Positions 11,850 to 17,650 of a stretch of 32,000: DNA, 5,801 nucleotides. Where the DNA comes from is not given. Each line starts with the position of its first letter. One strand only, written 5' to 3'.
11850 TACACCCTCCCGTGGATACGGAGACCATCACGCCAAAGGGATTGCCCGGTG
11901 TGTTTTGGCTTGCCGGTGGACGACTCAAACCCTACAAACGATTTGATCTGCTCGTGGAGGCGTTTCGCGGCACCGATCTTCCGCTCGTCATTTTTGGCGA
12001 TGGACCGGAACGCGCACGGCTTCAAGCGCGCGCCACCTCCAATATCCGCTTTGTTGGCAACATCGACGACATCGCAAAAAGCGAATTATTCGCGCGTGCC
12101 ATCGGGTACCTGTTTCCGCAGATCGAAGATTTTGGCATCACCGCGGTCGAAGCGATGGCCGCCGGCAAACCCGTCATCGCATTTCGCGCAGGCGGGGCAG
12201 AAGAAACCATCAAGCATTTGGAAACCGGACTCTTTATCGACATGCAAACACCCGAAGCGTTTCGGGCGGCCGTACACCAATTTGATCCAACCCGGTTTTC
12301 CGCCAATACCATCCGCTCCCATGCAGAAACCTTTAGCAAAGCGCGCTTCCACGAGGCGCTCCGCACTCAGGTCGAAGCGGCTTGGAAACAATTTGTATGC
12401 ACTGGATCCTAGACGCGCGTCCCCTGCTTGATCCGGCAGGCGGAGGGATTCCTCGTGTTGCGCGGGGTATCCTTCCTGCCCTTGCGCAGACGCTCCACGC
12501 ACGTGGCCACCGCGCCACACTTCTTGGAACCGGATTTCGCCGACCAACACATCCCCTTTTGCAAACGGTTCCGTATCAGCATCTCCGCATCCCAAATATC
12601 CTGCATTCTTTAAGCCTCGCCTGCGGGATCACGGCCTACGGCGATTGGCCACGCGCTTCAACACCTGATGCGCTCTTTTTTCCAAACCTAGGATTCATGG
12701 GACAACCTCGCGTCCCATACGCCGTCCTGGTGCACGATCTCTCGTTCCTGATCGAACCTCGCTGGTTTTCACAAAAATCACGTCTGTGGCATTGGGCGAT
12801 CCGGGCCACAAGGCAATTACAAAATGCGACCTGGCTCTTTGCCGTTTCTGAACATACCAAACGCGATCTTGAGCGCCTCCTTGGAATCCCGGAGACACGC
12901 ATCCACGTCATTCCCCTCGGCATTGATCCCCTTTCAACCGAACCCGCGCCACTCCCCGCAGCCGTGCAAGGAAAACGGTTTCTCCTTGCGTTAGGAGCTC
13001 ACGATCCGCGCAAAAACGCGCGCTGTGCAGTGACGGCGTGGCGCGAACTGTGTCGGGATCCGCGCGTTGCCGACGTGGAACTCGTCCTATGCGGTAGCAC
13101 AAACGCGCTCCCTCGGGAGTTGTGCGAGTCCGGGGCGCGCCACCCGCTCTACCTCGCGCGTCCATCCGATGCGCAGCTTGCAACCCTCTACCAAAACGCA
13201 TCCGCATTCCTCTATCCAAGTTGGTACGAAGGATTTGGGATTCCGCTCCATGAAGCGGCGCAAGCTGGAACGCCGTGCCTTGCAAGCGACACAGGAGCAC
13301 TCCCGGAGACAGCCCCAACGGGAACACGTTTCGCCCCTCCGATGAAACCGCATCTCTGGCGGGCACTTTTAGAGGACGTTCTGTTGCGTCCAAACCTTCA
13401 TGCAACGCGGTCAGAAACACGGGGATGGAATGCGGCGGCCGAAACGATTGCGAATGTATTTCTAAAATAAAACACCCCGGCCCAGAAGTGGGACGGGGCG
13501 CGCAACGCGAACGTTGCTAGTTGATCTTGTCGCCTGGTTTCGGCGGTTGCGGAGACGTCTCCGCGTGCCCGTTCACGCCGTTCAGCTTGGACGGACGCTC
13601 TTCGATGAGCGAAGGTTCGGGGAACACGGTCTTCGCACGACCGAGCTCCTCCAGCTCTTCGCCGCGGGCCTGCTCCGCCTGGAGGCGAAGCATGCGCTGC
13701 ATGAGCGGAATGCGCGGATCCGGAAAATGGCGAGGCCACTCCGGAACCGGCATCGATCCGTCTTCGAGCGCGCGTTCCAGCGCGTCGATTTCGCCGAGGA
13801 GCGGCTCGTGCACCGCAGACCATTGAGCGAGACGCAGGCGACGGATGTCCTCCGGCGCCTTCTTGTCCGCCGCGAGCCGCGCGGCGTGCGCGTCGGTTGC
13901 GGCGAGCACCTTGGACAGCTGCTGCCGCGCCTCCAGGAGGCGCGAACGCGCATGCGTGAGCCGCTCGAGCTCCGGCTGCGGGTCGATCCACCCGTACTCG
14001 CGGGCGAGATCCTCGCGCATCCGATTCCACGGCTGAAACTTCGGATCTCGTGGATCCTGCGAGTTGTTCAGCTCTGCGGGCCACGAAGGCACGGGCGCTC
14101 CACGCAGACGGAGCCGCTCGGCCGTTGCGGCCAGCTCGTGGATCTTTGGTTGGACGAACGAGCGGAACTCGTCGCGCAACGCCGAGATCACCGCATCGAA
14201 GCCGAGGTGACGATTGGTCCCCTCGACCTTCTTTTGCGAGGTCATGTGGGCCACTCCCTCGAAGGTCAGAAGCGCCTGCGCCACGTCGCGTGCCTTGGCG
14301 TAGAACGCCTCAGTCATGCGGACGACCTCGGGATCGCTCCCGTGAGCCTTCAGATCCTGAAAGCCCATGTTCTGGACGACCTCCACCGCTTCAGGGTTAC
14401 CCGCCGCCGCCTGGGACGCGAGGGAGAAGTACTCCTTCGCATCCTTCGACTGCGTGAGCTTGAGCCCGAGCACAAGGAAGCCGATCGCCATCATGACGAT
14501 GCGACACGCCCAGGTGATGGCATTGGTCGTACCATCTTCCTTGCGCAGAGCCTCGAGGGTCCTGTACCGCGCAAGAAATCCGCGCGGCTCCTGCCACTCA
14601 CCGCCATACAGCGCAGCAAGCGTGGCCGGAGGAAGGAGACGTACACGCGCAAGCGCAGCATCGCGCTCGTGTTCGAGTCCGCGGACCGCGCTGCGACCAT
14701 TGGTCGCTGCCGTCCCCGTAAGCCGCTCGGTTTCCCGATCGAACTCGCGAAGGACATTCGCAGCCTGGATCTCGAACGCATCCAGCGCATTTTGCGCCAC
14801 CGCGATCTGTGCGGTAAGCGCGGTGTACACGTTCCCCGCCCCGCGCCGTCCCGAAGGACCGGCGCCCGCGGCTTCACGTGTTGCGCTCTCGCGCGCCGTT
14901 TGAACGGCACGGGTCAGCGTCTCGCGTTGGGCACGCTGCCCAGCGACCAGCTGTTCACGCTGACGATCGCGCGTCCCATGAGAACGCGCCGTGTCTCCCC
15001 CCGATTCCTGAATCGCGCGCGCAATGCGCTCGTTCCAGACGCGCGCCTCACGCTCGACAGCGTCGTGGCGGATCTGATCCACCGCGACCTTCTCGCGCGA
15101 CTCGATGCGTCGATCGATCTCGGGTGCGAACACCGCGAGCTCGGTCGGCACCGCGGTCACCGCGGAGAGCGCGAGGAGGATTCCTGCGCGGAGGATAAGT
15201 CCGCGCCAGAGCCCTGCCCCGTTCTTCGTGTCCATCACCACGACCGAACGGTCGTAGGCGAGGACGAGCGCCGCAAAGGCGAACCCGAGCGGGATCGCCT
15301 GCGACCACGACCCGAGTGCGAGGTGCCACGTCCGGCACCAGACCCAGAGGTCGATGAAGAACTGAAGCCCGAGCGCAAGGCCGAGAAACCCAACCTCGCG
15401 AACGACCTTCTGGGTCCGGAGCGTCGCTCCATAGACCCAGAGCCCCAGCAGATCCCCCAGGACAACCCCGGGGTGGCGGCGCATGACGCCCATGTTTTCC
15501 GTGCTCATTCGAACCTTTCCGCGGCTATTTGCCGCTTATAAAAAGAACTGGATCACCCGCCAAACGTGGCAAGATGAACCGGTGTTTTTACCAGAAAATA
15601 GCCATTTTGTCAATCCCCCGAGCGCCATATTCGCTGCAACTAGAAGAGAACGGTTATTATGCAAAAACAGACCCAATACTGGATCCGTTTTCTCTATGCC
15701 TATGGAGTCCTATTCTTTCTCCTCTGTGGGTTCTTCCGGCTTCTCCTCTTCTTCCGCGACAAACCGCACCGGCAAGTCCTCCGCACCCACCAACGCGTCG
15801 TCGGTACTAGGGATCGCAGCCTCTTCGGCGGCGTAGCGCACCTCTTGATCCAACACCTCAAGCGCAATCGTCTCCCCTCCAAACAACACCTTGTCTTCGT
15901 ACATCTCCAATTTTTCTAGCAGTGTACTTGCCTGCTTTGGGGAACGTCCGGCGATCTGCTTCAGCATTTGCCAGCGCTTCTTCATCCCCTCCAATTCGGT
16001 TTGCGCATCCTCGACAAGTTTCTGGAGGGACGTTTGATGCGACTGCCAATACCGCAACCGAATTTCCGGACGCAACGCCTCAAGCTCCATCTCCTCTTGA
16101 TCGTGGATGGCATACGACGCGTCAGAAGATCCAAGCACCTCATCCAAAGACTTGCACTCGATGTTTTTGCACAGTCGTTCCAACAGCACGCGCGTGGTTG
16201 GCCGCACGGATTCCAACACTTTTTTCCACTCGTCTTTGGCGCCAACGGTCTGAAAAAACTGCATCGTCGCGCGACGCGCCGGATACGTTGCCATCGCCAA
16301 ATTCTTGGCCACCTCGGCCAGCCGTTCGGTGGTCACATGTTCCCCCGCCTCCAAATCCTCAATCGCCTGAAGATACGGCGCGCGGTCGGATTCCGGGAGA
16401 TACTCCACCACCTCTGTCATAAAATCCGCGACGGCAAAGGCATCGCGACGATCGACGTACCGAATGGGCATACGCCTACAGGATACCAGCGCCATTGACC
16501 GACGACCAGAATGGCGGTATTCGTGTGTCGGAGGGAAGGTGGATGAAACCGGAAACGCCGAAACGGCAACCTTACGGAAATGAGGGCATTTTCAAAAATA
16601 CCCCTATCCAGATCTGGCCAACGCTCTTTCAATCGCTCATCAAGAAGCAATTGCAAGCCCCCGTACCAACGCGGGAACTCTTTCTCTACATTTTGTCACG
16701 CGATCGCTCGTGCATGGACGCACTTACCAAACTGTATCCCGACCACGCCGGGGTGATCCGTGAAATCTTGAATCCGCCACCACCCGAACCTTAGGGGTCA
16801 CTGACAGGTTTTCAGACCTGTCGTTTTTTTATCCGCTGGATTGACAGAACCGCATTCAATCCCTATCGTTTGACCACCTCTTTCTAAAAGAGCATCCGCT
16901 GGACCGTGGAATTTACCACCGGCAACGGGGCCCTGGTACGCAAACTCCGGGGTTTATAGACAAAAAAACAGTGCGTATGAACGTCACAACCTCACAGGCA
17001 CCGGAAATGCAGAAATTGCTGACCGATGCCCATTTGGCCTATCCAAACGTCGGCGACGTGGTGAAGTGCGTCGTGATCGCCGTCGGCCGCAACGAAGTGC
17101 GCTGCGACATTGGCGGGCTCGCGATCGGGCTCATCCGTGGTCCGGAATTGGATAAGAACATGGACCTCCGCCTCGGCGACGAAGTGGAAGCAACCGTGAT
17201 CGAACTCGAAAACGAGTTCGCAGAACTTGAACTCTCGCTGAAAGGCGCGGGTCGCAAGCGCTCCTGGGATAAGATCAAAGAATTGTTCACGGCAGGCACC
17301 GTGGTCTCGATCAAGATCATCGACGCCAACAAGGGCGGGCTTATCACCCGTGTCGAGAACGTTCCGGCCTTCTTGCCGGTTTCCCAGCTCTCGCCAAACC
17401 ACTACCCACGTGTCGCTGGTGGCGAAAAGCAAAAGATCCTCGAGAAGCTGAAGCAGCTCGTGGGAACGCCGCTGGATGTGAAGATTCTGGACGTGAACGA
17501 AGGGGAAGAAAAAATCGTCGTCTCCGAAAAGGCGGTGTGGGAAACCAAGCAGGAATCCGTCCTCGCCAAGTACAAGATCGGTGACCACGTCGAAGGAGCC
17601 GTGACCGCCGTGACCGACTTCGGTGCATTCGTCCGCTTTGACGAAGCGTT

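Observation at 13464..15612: Self-contained, compositionally foreign gene for a DUF4407-like membrane/coiled-coil protein with a novel C-terminal half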

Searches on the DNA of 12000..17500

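Call 86: search_rna_families(source=window, start=12000, end=17500, threshold=evalue, max_evalue=0.1)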
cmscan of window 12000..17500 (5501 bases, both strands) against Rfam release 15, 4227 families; matches with E-value up to 0.1: 0.
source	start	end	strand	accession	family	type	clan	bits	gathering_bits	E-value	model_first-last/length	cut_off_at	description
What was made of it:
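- Tried and rejected: Rfam found nothing at 12000-17500 (call 86).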

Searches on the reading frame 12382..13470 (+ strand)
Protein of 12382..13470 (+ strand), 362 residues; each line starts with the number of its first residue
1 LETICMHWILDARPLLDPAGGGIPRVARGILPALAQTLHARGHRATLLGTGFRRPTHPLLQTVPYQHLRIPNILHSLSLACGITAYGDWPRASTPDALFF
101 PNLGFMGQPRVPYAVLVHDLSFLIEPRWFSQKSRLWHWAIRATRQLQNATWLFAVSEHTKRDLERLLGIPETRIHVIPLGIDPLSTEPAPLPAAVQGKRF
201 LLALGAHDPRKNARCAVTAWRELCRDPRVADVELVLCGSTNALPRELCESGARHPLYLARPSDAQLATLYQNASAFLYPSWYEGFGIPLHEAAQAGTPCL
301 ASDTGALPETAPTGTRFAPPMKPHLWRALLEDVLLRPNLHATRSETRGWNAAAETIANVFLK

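Call 8: search_protein_families(library=pfam, proteins=[window:12382-13470:+], max_evalue=0.001)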
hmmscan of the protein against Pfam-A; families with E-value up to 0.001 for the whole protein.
window:12382-13470:+ (362 aa): 5 families
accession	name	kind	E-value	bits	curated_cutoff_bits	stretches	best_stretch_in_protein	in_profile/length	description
PF00534.26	Glycos_transf_1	-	2.4e-17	63.4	26.4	1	196-339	13-161/172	Glycosyl transferases group 1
PF13692.12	Glyco_trans_1_4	-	1.8e-15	57.9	27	1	201-313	4-117/142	Glycosyl transferases group 1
PF13439.12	Glyco_transf_4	-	1.6e-14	54.7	28.5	1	34-183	11-168/170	Glycosyltransferase Family 4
PF20706.3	GT4-conflict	-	1.7e-13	50.8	26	1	146-304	144-313/385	Family 4 Glycosyltransferase in conflict systems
PF13579.12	Glyco_trans_4_4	-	9.5e-10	39.5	29.7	1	33-180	9-158/158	Glycosyl transferase 4-like domain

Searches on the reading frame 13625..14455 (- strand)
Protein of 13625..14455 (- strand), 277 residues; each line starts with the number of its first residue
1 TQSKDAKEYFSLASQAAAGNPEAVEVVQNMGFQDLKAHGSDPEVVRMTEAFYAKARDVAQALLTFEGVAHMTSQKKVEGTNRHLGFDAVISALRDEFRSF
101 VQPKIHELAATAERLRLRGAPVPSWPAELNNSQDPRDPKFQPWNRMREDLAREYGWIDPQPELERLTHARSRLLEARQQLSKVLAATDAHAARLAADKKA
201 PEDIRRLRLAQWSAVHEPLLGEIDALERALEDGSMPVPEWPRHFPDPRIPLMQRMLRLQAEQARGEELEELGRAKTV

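Call 61: search_solved_structures(query=A3, max_evalue=1)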
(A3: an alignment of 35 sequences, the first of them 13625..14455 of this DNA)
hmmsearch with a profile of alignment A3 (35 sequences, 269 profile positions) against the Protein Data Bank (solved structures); distinct sequences matched with E-value up to 1: 14.
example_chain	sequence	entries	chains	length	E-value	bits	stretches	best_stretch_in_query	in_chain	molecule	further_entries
5lef_C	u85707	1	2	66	0.098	15.2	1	197-237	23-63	Kinesin-like protein KIF20A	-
2osz_A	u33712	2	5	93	0.1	15.1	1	168-236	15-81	Nucleoporin p58/p45 | Nucleoporin Nup58/Nup45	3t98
4jq5_A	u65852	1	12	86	0.11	15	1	168-234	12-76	Nucleoporin p58/p45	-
4jo9_B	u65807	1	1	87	0.11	15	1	168-234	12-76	Nucleoporin p58/p45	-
4jo7_E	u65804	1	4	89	0.13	14.7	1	168-234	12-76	Nucleoporin p58/p45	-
6kos_A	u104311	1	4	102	0.23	14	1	166-253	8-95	SUWA (Super WA20)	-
5j0i_A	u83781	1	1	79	0.27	13.7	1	38-92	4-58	Designed protein 2L6HC3_12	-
6yip_A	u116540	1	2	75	0.33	13.4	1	187-236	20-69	Kinesin-like protein KIF20A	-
3jvd_A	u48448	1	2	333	0.44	13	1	16-95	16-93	Transcriptional regulators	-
6eun_A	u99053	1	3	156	0.44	13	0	33-77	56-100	Adhesin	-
6eup_A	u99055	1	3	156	0.45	13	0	33-77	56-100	Adhesin A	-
2wpr_A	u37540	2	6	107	0.51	12.8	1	157-233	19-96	TRIMERIC AUTOTRANSPORTER ADHESIN FRAGMENT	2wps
5j0h_A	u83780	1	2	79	0.53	12.8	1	162-199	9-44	Design construct 2L6HC3_13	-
2wpq_A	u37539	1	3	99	0.56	12.7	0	168-233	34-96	TRIMERIC AUTOTRANSPORTER ADHESIN FRAGMENT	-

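Call 62: find_homologous_proteins(query=A3, max_evalue=0.001)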
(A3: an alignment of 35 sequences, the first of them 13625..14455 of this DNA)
Query A3 (35 sequences): 8000 candidates shared short words with the query, none scored E <= 0.001.

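Call 71: predict_structure(alignment_id=A3)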
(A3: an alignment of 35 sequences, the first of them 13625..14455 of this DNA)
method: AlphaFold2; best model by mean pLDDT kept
length: 277 residues; sequences in the alignment: 35
mean_pLDDT: 90.2   pTM: 0.77
mean pLDDT of the five models: 90.2, 90.1, 88.7, 88.4, 87.7
residues with pLDDT >= 90: 205; 70-90: 42; 50-70: 27; < 50: 3
segments of 3 or more residues with pLDDT < 50: none
pLDDT, mean of each block of 10 residues (from residue 1): 59 80 84 75 92 98 98 97 98 98 98 95 96 97 97 98 98 98 95 92 92 97 98 97 95 75 60 56
secondary structure, 60 per line:
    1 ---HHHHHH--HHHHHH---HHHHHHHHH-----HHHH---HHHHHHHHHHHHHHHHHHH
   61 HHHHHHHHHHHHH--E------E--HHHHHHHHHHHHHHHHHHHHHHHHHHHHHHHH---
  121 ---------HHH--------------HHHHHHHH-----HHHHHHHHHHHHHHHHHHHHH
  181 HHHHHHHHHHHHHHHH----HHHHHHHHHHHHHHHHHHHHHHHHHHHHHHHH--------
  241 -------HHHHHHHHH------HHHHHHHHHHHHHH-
elements in order: H4-9 H12-17 H21-29 H35-38 H42-73 H86-117 H147-154 H160-196 H201-232 H248-256 H263-276

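Call 74: fold_search(model_id=the predicted structure, library=pdb)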
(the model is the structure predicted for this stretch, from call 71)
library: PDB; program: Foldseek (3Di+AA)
matches with E <= 10: 89; with E <= 0.001: 0
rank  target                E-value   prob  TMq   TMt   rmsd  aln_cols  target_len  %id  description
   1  8gl3                  7.4e-01  0.41  0.21  0.30  32.8       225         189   15  De novo design of monomeric helical bundles for pH-controlled membrane lysis (released 2023-09-06)
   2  7ank_A                1.8e+00  0.28  0.35  0.23  11.8       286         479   15  Crystal structure of sarcomeric protein FATZ-1 (d91-FATZ-1 construct) in complex with half dimer of alpha-actinin-2 (released 2021-06-30)
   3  5m4y_E                1.8e+00  0.20  0.20  0.29  23.7       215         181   12  Crystal structure of the Sec3/Sso2 complex at 2.20 angstrom resolution (released 2017-02-08)
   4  9i1a                  2.6e+00  0.21  0.20  0.30  31.3       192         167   14  Iron loaded human mitochondrial ferritin 20 minute oxygen soak (released 2026-01-28)
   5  9eqb                  2.7e+00  0.18  0.18  0.29  31.2       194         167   13  Iron loaded mitochondrial ferritin H57A/E61A/E64A variant exposed to oxygen for 20 minutes (released 2025-04-16)
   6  1fio                  2.7e+00  0.14  0.22  0.30  22.0       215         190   12  CRYSTAL STRUCTURE OF YEAST T-SNARE PROTEIN SSO1 (released 2000-10-11)
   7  7xge_A                2.7e+00  0.10  0.17  0.26  25.7       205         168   15  Crystal structure of MCL-1 in complex with computationally designed inhibitor protein (released 2022-07-20)
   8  9j48_A                3.1e+00  0.10  0.17  0.15  32.7       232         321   14  GFP bound to 24-mer DARPin-apoferritin model 6c (released 2025-06-04)
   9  5m4y_A                3.4e+00  0.11  0.20  0.29  25.6       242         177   10  Crystal structure of the Sec3/Sso2 complex at 2.20 angstrom resolution (released 2017-02-08)
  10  7xge_E                3.6e+00  0.09  0.18  0.29  26.0       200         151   12  Crystal structure of MCL-1 in complex with computationally designed inhibitor protein (released 2022-07-20)
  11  5khu_O                3.6e+00  0.02  0.11  0.06  30.5       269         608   13  Model of human Anaphase-promoting complex/Cyclosome (APC15 deletion mutant), in complex with the Mitotic checkpoint co (released 2016-09-07)
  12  9kle                  3.8e+00  0.15  0.20  0.29  31.7       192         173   10  Crystal structure of Horse spleen L-ferritin mutant (R52F/E56F/R59F/E63F) with Nile Red (released 2025-03-05)
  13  9i1b                  3.9e+00  0.14  0.18  0.30  30.2       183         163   14  Iron loaded human H-chain ferritin 20 minute oxygen soak (released 2026-01-28)
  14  5axs                  4.1e+00  0.18  0.20  0.29  31.7       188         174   10  Crystal structure of CdCat-Fn (released 2015-11-18)
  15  7xge_G                4.1e+00  0.08  0.18  0.27  25.9       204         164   12  Crystal structure of MCL-1 in complex with computationally designed inhibitor protein (released 2022-07-20)
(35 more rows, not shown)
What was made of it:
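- Closest known: EzrA and spectrin-repeat-type membrane-anchored scaffolds. Different: Foldseek hits are non-significant (call 74).
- The weak Foldseek hits include spectrin and alpha-actinin repeats (call 74, ranks 2, 19, 28 and 50, all non-significant).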

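Call 75: fold_search(model_id=the predicted structure, library=viral)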
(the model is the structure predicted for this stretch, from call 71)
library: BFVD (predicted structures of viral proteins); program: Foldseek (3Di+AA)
matches with E <= 10: 44; with E <= 0.001: 0
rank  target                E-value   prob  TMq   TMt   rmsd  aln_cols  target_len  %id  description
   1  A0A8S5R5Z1            2.1e+00  0.10  0.19  0.21  31.9       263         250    9  Uncharacterized protein [Myoviridae sp. ctaOv25]
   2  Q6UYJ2                2.6e+00  0.10  0.24  0.22  27.6       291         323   11  Conserved tail assembly protein [Burkholderia phage BcepNazgul]
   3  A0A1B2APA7            3.1e+00  0.05  0.18  0.08  37.9       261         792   13  (no name in the UniProt tables at hand)
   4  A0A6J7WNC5            3.6e+00  0.08  0.23  0.11  25.8       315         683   11  Uncharacterized protein [uncultured Caudovirales phage]
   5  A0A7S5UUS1            3.8e+00  0.08  0.21  0.10  27.8       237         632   10  (no name in the UniProt tables at hand)
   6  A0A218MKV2            4.4e+00  0.02  0.13  0.07  32.9       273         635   14  Large polyvalent protein associated domain-containing protein [uncultured virus]
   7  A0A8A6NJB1            4.6e+00  0.77  0.25  0.69   1.8        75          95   21  Uncharacterized protein [Enterobacter phage PF-CE2]
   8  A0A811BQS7            4.6e+00  0.02  0.10  0.16  17.2       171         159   18  F-box domain-containing protein [Pandoravirus japonicus]
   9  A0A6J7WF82            4.8e+00  0.06  0.22  0.14  35.8       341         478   10  Uncharacterized protein (Fragment) [uncultured Caudovirales phage]
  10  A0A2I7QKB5            5.1e+00  0.01  0.10  0.06  27.0       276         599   12  (no name in the UniProt tables at hand)
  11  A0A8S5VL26            5.3e+00  0.28  0.21  0.14   5.9        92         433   14  (no name in the UniProt tables at hand)
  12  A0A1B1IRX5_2          5.3e+00  0.09  0.23  0.08  19.4       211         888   12  (no name in the UniProt tables at hand)
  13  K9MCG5                5.3e+00  0.08  0.20  0.26  22.9       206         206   11  (no name in the UniProt tables at hand)
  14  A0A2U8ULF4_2          5.3e+00  0.02  0.12  0.03  35.2       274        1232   14  (no name in the UniProt tables at hand)
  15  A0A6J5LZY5            5.8e+00  0.02  0.17  0.06  38.7       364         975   11  Uncharacterized protein [uncultured Caudovirales phage]
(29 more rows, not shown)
